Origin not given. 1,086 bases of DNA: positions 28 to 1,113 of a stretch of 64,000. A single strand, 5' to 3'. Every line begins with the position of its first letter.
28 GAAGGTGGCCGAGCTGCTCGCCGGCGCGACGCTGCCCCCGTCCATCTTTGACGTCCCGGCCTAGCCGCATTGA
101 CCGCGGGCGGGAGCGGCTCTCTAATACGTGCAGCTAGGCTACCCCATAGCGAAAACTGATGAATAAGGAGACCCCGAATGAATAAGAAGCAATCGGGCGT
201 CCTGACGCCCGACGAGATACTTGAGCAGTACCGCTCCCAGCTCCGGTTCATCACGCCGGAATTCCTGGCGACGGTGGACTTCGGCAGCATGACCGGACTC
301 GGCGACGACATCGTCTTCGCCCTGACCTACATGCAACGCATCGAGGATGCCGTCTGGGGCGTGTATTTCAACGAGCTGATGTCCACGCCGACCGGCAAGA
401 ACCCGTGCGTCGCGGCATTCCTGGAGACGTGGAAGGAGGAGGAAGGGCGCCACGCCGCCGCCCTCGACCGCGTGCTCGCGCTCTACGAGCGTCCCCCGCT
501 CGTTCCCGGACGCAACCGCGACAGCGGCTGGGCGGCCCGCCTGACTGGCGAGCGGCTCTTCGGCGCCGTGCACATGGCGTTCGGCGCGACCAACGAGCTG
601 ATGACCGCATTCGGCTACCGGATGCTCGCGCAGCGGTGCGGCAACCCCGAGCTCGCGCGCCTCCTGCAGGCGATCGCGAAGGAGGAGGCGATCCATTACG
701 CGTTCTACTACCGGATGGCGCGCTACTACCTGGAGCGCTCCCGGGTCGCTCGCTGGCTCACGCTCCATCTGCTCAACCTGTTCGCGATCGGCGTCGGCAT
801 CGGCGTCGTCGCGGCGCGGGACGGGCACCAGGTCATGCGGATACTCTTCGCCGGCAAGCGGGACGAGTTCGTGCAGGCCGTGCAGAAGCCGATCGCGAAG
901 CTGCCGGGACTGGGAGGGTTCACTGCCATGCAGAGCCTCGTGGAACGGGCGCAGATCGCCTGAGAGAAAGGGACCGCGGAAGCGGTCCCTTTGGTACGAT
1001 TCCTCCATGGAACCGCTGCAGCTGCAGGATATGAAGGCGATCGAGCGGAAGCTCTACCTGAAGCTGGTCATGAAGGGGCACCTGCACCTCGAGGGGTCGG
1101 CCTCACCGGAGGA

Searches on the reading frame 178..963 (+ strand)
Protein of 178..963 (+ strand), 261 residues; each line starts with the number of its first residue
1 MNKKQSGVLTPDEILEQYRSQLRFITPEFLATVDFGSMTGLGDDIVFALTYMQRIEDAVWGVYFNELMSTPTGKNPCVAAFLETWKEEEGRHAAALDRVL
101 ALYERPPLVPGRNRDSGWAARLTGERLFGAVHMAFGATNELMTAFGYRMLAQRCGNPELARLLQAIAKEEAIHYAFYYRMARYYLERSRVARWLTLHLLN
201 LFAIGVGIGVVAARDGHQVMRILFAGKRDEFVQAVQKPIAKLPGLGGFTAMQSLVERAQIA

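Call 26: search_protein_families(library=pfam, proteins=[window:178-963:+], max_evalue=0.01)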
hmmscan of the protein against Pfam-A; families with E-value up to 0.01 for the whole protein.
window:178-963:+ (261 aa): 2 families
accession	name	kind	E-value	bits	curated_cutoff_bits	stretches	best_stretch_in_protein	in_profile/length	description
PF03405.20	FA_desaturase_2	-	4.8e-06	26.1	22.7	1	76-187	96-212/325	Fatty acid desaturase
PF02915.23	Rubrerythrin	-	6.1e-06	27.1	22.8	1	70-179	23-135/137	Rubrerythrin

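Call 73: find_encoding_contigs(protein=window:178-963:+, flank=10000, max_places=2)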
Protein window:178-963:+ (261 aa): 2 contigs read that carry it; 2 places shown.
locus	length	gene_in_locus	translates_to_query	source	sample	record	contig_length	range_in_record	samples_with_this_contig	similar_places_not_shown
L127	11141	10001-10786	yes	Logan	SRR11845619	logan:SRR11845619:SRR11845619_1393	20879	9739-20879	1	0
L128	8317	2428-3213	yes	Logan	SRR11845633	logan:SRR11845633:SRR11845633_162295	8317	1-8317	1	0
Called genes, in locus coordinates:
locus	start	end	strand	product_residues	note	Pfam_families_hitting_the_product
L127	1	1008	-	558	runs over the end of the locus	PF03485:Arg_tRNA_synt_N, PF00750:tRNA-synt_1d, PF05746:DALR_1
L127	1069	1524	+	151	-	PF01668:SmpB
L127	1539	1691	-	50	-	-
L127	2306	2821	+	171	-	-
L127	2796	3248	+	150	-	-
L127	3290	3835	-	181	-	-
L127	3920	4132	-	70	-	PF22570:LiaF-TM (weak), PF18917:LiaI-LiaF-like_TM1 (weak)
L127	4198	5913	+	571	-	PF00999:Na_H_Exchanger, PF02254:TrkA_N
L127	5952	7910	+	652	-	PF05649:Peptidase_M13_N, PF01431:Peptidase_M13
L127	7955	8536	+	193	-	PF10646:Germane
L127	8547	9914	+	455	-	PF01266:DAO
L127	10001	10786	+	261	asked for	PF03405:FA_desaturase_2 (faint), PF02915:Rubrerythrin (faint)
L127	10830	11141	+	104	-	?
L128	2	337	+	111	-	?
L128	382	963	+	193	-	PF10646:Germane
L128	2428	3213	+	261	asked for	PF03405:FA_desaturase_2 (faint), PF02915:Rubrerythrin (faint)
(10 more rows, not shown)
